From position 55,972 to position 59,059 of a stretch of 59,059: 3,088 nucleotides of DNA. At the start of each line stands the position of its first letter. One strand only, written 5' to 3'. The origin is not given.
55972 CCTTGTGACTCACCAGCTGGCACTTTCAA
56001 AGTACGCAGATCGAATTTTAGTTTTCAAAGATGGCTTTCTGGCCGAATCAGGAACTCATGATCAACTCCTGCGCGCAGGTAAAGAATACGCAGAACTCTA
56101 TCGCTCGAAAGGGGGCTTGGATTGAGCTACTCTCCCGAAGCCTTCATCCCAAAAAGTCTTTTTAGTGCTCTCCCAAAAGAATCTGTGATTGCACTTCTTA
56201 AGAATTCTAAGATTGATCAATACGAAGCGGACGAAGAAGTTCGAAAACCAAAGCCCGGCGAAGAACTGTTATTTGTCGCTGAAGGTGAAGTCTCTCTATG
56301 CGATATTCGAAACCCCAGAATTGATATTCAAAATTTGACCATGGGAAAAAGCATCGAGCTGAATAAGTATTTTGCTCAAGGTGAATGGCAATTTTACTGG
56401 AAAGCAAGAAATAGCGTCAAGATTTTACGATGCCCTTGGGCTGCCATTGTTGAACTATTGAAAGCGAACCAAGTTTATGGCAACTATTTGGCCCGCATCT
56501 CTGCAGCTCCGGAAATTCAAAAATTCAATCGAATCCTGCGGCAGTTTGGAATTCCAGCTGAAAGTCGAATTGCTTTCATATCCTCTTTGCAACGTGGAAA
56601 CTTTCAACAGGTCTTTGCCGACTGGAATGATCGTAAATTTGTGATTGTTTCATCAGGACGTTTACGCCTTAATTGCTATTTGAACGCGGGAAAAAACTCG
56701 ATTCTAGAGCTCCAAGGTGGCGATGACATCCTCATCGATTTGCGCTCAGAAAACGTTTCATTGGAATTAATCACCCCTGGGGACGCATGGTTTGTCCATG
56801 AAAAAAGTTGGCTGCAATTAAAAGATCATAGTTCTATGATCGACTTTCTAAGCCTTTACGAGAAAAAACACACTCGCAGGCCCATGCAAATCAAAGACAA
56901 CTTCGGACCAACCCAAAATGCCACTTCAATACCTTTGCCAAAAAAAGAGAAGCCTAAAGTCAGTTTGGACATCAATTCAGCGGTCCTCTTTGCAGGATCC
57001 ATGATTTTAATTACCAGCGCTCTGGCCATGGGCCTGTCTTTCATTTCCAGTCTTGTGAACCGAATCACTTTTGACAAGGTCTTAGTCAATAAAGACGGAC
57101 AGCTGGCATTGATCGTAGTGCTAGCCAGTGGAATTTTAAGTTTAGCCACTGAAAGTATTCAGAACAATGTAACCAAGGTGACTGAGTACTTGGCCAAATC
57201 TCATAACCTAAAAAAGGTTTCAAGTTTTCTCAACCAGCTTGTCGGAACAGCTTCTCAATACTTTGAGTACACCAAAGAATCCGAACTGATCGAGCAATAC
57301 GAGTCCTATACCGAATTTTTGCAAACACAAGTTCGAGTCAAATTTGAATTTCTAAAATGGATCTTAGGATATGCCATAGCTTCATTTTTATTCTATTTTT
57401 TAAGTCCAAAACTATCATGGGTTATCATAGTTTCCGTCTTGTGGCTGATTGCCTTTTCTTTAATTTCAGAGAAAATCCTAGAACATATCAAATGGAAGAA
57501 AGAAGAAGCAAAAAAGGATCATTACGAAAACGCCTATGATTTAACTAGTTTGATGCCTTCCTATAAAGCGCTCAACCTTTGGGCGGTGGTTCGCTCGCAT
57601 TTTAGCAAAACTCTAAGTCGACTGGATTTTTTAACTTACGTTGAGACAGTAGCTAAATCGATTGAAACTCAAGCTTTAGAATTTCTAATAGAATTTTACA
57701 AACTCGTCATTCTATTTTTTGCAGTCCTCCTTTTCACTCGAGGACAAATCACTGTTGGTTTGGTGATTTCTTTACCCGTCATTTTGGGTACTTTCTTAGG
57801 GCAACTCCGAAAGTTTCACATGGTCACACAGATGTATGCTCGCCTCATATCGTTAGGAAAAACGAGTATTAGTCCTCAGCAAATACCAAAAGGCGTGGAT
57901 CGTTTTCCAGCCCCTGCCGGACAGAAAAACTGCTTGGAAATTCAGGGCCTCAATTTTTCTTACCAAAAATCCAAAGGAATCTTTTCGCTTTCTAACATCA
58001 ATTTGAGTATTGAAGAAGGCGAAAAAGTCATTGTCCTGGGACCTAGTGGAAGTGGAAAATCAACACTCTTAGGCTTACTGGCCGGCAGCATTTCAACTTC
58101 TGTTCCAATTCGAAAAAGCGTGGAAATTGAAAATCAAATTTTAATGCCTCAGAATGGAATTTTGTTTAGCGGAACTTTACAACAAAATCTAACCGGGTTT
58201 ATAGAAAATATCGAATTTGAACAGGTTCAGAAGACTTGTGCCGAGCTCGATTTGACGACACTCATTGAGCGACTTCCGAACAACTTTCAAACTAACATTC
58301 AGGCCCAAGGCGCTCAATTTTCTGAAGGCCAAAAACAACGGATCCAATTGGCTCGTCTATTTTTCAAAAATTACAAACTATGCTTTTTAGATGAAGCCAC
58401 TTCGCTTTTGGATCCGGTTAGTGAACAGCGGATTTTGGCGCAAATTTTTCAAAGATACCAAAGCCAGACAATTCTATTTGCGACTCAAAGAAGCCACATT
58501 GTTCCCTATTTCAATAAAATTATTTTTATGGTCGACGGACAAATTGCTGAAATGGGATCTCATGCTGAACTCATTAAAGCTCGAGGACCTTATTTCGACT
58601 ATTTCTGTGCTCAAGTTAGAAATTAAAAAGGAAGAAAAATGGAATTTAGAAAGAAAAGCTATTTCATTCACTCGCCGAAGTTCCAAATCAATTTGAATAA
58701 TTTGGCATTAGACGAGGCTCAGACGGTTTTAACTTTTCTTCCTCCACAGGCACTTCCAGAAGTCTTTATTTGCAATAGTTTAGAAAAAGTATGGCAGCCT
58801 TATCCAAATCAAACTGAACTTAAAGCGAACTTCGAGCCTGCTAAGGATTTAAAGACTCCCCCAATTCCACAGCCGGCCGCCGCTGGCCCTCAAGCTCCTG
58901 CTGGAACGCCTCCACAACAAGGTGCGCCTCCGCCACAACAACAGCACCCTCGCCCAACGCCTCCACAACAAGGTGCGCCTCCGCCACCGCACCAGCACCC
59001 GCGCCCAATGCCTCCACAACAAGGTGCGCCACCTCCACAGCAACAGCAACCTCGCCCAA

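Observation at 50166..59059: T1SS-like exporter whose two different ABC half-transporters both carry tandem N-terminal cNMP-binding-like domains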

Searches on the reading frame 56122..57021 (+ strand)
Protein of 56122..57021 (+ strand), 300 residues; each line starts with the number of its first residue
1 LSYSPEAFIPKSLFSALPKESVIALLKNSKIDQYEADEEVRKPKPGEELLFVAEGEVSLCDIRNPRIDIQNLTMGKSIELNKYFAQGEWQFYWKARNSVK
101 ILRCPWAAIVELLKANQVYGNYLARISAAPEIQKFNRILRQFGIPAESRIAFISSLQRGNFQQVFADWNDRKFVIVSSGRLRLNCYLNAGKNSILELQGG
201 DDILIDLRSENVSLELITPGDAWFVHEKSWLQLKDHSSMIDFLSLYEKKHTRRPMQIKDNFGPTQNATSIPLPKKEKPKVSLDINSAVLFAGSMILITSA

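Call 38: predict_structure(protein=window:56122-57021:+)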
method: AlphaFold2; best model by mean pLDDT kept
length: 300 residues; sequences in the alignment: 1
mean_pLDDT: 41.5   pTM: 0.31
mean pLDDT of the five models: 41.5, 35.6, 34.9, 33.7, 32.2
residues with pLDDT >= 90: 0; 70-90: 0; 50-70: 74; < 50: 226
segments of 3 or more residues with pLDDT < 50: 1-11, 30-102, 138-148, 150-213, 215-219, 223-232, 251-287, 291-300
pLDDT, mean of each block of 10 residues (from residue 1): 35 58 57 35 36 35 29 30 35 39 53 62 57 50 44 41 28 28 29 31 44 46 42 52 56 45 32 31 44 40
secondary structure, 60 per line:
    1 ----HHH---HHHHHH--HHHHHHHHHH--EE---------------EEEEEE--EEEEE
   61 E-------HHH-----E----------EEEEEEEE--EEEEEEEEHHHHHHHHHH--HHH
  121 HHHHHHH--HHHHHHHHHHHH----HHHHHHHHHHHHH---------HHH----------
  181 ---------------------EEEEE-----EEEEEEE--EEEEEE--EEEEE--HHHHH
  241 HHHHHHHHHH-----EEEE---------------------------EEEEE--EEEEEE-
elements in order: H11-16 H19-28 E48-53 E56-61 E88-95 E98-105 H106-115 H118-127 H130-141 H146-158 E202-206 E212-218 E221-226 E229-233 H236-250 E256-259 E287-291 E294-299

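Call 54: fold_search(model_id=the predicted structure, library=pdb)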
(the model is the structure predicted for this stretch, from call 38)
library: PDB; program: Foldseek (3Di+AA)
matches with E <= 10: 304; with E <= 0.001: 0
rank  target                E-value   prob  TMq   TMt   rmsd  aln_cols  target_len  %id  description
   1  6kcp_D                5.3e-01  0.08  0.10  0.25  13.5       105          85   11  Shuguo PWWP in complex with ssDNA (released 2020-07-01)
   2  6kco_A                5.3e-01  0.07  0.09  0.24  13.9       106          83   10  Shuguo PWWP in complex with ssDNA (released 2020-07-01)
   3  6kcp_B                5.3e-01  0.07  0.09  0.23  13.8       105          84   10  Shuguo PWWP in complex with ssDNA (released 2020-07-01)
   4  8fti_A                6.4e-01  0.04  0.11  0.05  20.8       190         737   13  Cryo-EM structure of the Cas13bt3-crRNA-target RNA ternary complex in activated state (released 2023-09-27)
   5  4mx3_B                7.2e-01  0.05  0.16  0.18  19.3       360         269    8  Crystal Structure of PKA RIalpha Homodimer (released 2014-01-15)
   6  4bh9_MODEL_1_A        8.6e-01  0.10  0.15  0.19  14.5       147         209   14  A structural model of CAP mutant (T127L and S128I) in the apo state (released 2013-05-08)
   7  6kcp_A                8.6e-01  0.06  0.09  0.22  13.7       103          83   11  Shuguo PWWP in complex with ssDNA (released 2020-07-01)
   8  6d90_M                8.6e-01  0.06  0.10  0.19  15.5       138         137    8  Mammalian 80S ribosome with a double translocated CrPV-IRES, P-site tRNA and eRF1. (released 2018-06-06)
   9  6kco_M                1.0e+00  0.06  0.09  0.23  13.8       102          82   10  Shuguo PWWP in complex with ssDNA (released 2020-07-01)
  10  1ue9_MODEL_1_A        1.2e+00  0.10  0.10  0.28   8.0        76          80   20  Solution structure of the fourth SH3 domain of human intersectin 2 (KIAA1256) (released 2003-11-09)
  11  1l6m_B                1.2e+00  0.08  0.11  0.17  15.0       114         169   12  Neutrophil Gelatinase-associated Lipocalin is a Novel Bacteriostatic Agent that Interferes with Siderophore-mediated I (released 2003-03-11)
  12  9bc6_A                1.2e+00  0.05  0.19  0.14  16.9       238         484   13  HCN1 M305L with propofol (released 2024-07-31)
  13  7aty_MODEL_1_A        1.3e+00  0.14  0.11  0.35  11.0        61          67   13  Solution NMR structure of the SH3 domain of human Caskin1 (released 2021-02-03)
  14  4ev0_A                1.6e+00  0.06  0.13  0.17  14.5       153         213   15  Crystal Structure of Thermus thermophilus Catabolite Activator Protein (released 2012-06-20)
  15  9j9i_N                1.6e+00  0.04  0.10  0.18  18.8       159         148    9  High-resolution cryo-EM structure of the Plasmodium falciparum 80S ribosome bound to E-tRNA (released 2025-06-04)
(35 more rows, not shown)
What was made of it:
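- The single-sequence model was unusable (pLDDT 41.5; call 38), although it had the same strand/helix order, and about 11 of its top 50 non-significant Foldseek hits were CNB proteins (call 54).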

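Call 63: predict_structure(alignment_id=A2)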
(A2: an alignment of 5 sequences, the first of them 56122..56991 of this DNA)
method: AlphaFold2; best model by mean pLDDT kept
length: 290 residues; sequences in the alignment: 5
mean_pLDDT: 55.6   pTM: 0.48
mean pLDDT of the five models: 55.6, 52.6, 52.5, 49.8, 48.0
residues with pLDDT >= 90: 29; 70-90: 88; 50-70: 32; < 50: 141
segments of 3 or more residues with pLDDT < 50: 81-87, 159-290
pLDDT, mean of each block of 10 residues (from residue 1): 75 77 89 93 81 90 77 81 50 90 89 83 77 66 59 59 34 38 31 32 37 34 28 22 23 22 23 27 22
secondary structure, 60 per line:
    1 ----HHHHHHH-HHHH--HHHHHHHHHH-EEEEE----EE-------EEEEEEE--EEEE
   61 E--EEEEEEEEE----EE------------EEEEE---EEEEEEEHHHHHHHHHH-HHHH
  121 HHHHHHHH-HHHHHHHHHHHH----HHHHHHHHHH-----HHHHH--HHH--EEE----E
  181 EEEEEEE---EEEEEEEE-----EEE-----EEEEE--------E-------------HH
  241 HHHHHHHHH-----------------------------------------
elements in order: H5-11 H13-16 H19-28 E30-34 E48-54 E57-61 E64-72 E91-95 E99-105 H106-115 H117-128 H130-141 H146-155 H161-165 E173-175 E180-187 E191-198 E204-206 E212-216 H239-249
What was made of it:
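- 56122..56550 (+): ABC-B residues 1-143: cNMP-binding-like domain 1. The phosphate-binding cassette region is shortened. AlphaFold2 pLDDT is 75-93 (call 63).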

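Call 66: fold_search(model_id=the predicted structure, library=pdb)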
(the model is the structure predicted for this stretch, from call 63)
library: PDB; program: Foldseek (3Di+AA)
matches with E <= 10: 1353; with E <= 0.001: 560
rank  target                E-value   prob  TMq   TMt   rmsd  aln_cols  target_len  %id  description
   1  4rz7                  1.7e-08  1.00  0.32  0.14  15.1       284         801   17  Crystal Structure of PVX_084705 with bound PCI32765 (released 2015-01-14)
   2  6rsx                  1.8e-08  1.00  0.33  0.35  10.7       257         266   16  Regulatory Subunit of cAMP-dependant Protein Kinase A from Euglena gracilis at 1.6 A resolution (released 2020-10-28)
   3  4z07_A                5.3e-08  1.00  0.29  0.31  16.2       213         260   12  Co-crystal structure of the tandem CNB (CNB-A/B) domains of human PKG I beta with cGMP (released 2016-04-13)
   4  3shr_A                5.9e-08  1.00  0.33  0.33  10.7       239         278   15  Crystal Structure of cGMP-dependent Protein Kinase Reveals Novel Site of Interchain Communication (released 2011-09-21)
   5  4z07_C                6.3e-08  1.00  0.28  0.31  16.1       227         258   13  Co-crystal structure of the tandem CNB (CNB-A/B) domains of human PKG I beta with cGMP (released 2016-04-13)
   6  5f0a                  7.0e-08  1.00  0.31  0.14  15.0       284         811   17  CRYSTAL STRUCTURE OF PVX_084705 WITH BOUND 1-tert-butyl-3-(3-chlorophenoxy)-1H-pyrazolo[3,4-d]pyrimidin-4-amine INHIBITO (released 2015-12-16)
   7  5kbf_A                9.4e-08  1.00  0.35  0.36   9.5       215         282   13  cAMP bound PfPKA-R (141-441) (released 2016-10-12)
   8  5ezr                  9.4e-08  1.00  0.31  0.14  15.0       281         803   18  Crystal Structure of PVX_084705 bound to compound (released 2017-05-10)
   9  5dyl                  1.1e-07  1.00  0.31  0.14  15.0       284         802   18  Crystal structure of the cGMP-dependent protein kinase PKG from Plasmodium Vivax - Apo form (released 2015-11-04)
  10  5fet                  1.5e-07  1.00  0.32  0.14  15.8       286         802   18  Crystal Structure of PVX_084705 in presence of Compound 2 (released 2016-01-13)
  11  3h3z_B                1.6e-07  1.00  0.30  0.37  13.6       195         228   15  Crystal structure of a putative cyclic nucleotide binding protein (spoa0323) from ruegeria pomeroyi dss-3 at 2.35 A re (released 2009-05-05)
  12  4x6r_B                2.6e-07  1.00  0.29  0.29  12.3       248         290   15  An Isoform-specific Myristylation Switch Targets RIIb PKA Holoenzymes to Membranes (released 2015-07-22)
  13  5j3u                  2.7e-07  1.00  0.32  0.35  11.1       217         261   16  Co-crystal structure of the regulatory domain of Toxoplasma gondii PKA with cAMP (released 2016-04-20)
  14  7lv3_B                2.7e-07  1.00  0.28  0.15  13.0       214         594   14  Crystal structure of human protein kinase G (PKG) R-C complex in inhibited state (released 2022-08-24)
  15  1rgs                  2.9e-07  1.00  0.30  0.32  10.8       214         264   15  REGULATORY SUBUNIT OF CAMP DEPENDENT PROTEIN KINASE (released 1996-12-07)
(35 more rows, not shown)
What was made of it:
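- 56122..56550 (+): The Foldseek top 50 are all CNB-domain proteins, with best E=1.7e-8 (call 66).
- On Cyclic nucleotide-binding domain (PF00027 / CNB fold): B domain 1: AlphaFold2 pLDDT 75-93 and Foldseek hits to PKA-R/PKG/CRP down to E=1.7e-8 (calls 63, 66), with the caveat that the alignment contained cNMP proteins.
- Checked: Foldseek then returns 560 PDB hits at E<=1e-3, and the top 50 are all PKA-R/PKG/CRP (calls 63, 66).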

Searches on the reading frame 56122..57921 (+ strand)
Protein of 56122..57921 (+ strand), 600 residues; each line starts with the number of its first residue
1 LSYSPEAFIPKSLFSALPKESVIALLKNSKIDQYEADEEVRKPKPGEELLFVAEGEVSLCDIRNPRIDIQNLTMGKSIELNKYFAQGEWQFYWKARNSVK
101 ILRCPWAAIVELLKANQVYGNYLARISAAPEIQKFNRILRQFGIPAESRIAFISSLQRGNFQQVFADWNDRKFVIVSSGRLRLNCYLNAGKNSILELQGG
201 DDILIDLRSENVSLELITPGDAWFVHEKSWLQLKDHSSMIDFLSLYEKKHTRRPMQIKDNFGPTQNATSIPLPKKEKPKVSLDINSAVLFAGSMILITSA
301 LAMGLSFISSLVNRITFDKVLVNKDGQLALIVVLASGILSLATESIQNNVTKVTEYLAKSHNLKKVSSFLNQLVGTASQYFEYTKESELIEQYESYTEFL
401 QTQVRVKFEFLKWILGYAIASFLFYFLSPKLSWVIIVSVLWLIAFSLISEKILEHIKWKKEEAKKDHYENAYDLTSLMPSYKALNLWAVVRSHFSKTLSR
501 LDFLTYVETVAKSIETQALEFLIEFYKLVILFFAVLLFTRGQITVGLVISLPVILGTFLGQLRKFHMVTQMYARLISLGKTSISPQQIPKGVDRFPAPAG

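Call 45: find_homologous_proteins(query=window:56122-57921:+, max_evalue=10)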
Query window:56122-57921:+ (600 aa): 1 proteins with E <= 10 among 8000 candidates.
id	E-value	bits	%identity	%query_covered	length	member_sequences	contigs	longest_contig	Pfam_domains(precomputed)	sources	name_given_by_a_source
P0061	0.0e+0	1321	100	100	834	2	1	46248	PF00005.34,PF00664.29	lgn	-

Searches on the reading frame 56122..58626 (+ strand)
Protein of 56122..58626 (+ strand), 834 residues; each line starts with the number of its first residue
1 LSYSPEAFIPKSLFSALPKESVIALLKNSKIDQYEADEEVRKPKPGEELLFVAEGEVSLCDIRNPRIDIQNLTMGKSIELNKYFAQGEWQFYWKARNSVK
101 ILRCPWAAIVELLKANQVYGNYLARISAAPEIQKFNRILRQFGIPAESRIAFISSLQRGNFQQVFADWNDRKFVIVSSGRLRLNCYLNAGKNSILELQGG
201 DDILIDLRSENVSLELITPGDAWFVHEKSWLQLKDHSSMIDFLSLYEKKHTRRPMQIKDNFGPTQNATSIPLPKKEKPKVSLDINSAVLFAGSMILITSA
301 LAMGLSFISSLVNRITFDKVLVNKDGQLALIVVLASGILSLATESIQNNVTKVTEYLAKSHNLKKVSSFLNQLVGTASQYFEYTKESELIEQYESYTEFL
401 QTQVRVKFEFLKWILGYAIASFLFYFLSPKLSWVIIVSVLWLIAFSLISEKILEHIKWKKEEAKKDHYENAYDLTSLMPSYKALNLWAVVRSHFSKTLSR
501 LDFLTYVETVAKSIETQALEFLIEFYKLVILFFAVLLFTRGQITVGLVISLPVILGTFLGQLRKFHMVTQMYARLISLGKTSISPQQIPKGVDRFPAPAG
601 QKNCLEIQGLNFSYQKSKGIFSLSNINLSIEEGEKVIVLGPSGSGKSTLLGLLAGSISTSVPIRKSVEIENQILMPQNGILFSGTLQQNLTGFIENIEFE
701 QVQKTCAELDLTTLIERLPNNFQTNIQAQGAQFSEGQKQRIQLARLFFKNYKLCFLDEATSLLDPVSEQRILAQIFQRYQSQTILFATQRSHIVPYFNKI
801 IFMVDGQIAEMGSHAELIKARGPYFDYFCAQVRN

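Call 3: search_protein_families(library=pfam, proteins=[window:56122-58626:+], max_evalue=1)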
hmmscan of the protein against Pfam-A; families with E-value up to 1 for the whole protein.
window:56122-58626:+ (834 aa): 16 families
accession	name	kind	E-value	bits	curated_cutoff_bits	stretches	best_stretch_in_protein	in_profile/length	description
PF00005.33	ABC_tran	-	6.4e-21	75.8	25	1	623-761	1-137/137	ABC transporter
PF00664.28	ABC_membrane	-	2.3e-08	34.5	28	1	294-561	3-273/274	ABC transporter transmembrane region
PF13191.12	AAA_16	-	2.6e-05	25.2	32.6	1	633-778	24-158/167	AAA ATPase domain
PF13304.12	AAA_21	-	0.0011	19.5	27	1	637-717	3-107/304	AAA domain, putative AbiEii toxin, Type IV TA system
PF13555.12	AAA_29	-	0.0019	18.4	27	1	629-650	18-39/61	P-loop containing region of AAA domain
PF00027.35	cNMP_binding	-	0.0059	17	27.5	0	42-116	13-89/89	Cyclic nucleotide-binding domain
PF03193.22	RsgA_GTPase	-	0.007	16.6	30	1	622-660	96-133/174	RsgA GTPase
PF02463.25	SMC_N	-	0.013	15.4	40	1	732-791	136-200/220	RecF/RecN/SMC N terminal domain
PF00270.35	DEAD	-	0.018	15.2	26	1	630-786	11-156/167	DEAD/DEAH box helicase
PF13481.12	AAA_25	-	0.071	13.2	27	1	630-663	30-63/195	AAA domain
PF20703.3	nSTAND1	-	0.073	13.1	27.1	1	632-658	32-56/379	Novel STAND NTPase 1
PF05729.18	NACHT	-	0.15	12.4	26.7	1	636-655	3-22/167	NACHT domain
PF07728.20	AAA_5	-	0.19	12.1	22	1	636-658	2-24/139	AAA domain (dynein-related subfamily)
PF25199.1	nSTAND_NTPase5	-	0.21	11.9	34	1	634-650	42-58/145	Novel STAND NTPase 5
PF00437.27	T2SSE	-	0.26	10.3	24.9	1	636-660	145-169/370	Type II/IV secretion system protein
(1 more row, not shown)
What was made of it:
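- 56971..58626 (+): ABC-B transmembrane domain and NBD, with no C39/CLD. The H-loop His is Gln, the signature is FSEGQ, and there is an 11-residue deletion before the Q-loop. PF00664 scores 34.5 bits and PF00005 75.8 bits (call 3).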

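Call 4: search_protein_families(library=ncbifam, proteins=[window:56122-58626:+], max_evalue=1)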
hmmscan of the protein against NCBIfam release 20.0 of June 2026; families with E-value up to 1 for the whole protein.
window:56122-58626:+ (834 aa): 194 families (the best 25 are shown)
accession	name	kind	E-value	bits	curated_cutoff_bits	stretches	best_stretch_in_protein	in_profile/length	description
TIGR03375.1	type_I_sec_LssB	subfamily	5e-48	163.9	693.1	1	295-820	154-691/696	type I secretion system permease/ATPase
TIGR01846.1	type_I_sec_HlyB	subfamily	8.6e-45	153.2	725.55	1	296-832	145-693/694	type I secretion system permease/ATPase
TIGR03796.1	NHLM_micro_ABC1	equivalog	1.5e-43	149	853.3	1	294-825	158-706/710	NHLP family bacteriocin export ABC transporter peptidase/permease/ATPase subunit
TIGR02203.1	MsbA_lipidA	equivalog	4.1e-43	147.7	602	1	295-826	24-564/572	lipid A export permease/ATP-binding protein MsbA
NF045998.1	cleave_ABC_plasm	equivalog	8.1e-42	143.3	500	1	279-784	140-653/673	Mbov_0121 family peptidase domain-containing ABC transporter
TIGR01842.1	type_I_sec_PrtD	subfamily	1.5e-41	142.6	510.15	1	304-819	20-542/544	type I secretion system permease/ATPase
TIGR00958.1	3a01208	subfamily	7.3e-40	136.9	874.6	1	337-824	208-707/711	antigen peptide transporter 2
NF008364.0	PRK11160.1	equivalog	1e-37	130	630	1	563-826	289-570/575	heme ABC transporter ATP-binding protein/permease CydC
TIGR02204.1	MsbA_rel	hypoth_equivalog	1.3e-37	129.7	780.4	1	293-824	25-568/576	ABC transporter, permease/ATP-binding protein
TIGR01193.1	bacteriocin_ABC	subfamily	4e-36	124.8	523.85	1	508-825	374-703/708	peptide cleavage/export ABC transporter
NF045513.1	HepA_fam_ABC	equivalog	1.2e-35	123.1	725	1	338-831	102-609/610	heterocyst formation ABC transporter subunit HepA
TIGR02857.1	CydD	equivalog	1.7e-35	123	435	1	595-802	312-528/529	thiol reductant ABC exporter subunit CydD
TIGR03797.1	NHLM_micro_ABC2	equivalog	7.2e-34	117.3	709.4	1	294-827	140-681/686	NHLP bacteriocin export ABC transporter permease/ATPase subunit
NF008379.0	PRK11174.1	equivalog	1.2e-33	116.6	684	1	601-826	344-579/588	heme ABC transporter permease/ATP-binding protein CydD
TIGR02868.1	CydC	equivalog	6.5e-33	114.2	329.05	1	567-790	299-529/530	thiol reductant ABC exporter subunit CydC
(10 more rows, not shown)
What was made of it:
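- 56971..58626 (+): TIGR03375 aligns from B residue 295 to model position 154 (call 4).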

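Call 43: find_related_loci(query=window:56122-58623:+, collection=genome_contigs, flank=10000)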
Query window:56122-58623:+ (834 aa) in genome_contigs; peptide patterns used: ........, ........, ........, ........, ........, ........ (x = any residue, [..] = any of these).
45 stretches matched a pattern, but none encodes a relative of the query by tblastn (E <= 1e-3).
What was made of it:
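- Tried and rejected: A genome_contigs scan with B found nothing (call 43).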

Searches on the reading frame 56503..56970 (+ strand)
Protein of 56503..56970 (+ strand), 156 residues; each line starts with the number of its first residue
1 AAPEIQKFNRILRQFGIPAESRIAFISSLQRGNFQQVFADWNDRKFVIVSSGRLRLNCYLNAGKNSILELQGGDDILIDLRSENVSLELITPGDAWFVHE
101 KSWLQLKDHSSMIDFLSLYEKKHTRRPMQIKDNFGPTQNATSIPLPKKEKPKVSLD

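Call 6: search_protein_families(library=pfam, proteins=[window:56503-56970:+], max_evalue=10)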
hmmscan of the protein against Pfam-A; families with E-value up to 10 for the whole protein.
seq(156 aa): 0 families

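Call 42: search_solved_structures(query=window:56503-56970:+, max_evalue=10, show_alignments=2)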
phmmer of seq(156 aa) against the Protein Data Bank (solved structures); distinct sequences matched with E-value up to 10: 1.
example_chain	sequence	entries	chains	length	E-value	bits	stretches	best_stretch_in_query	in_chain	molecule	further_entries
7l7x_AAA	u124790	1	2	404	0.97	12.6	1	30-87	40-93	DegT/DnrJ/EryC1/StrS aminotransferase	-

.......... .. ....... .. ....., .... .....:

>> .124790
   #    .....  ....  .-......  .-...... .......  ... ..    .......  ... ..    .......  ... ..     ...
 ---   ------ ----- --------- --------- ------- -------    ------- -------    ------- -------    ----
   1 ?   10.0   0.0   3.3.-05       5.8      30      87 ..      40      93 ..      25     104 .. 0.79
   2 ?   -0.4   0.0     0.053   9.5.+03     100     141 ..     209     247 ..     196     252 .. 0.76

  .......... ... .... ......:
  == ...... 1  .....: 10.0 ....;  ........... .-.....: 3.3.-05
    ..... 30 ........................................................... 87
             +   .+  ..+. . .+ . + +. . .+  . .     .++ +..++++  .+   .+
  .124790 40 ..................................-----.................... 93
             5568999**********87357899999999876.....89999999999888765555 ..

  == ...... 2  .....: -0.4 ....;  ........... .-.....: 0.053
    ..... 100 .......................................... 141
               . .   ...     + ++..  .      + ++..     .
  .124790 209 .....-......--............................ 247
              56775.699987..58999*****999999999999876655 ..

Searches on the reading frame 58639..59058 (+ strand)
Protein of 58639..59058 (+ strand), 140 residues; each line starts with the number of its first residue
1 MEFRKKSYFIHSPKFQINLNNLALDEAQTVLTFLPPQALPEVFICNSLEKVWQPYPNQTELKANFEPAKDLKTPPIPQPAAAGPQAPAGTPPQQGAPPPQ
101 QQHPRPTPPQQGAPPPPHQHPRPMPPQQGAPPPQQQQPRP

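Call 3: search_protein_families(library=pfam, proteins=[window:58639-59058:+], max_evalue=1)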
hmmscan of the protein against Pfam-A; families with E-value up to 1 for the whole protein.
window:58639-59058:+ (140 aa): 0 families
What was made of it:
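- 58639..59059 (+): Pro/Gln-repeat ORF, 5' part only, running off the window. It is a candidate cargo or accessory protein of unknown role. No Pfam hit (call 3).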
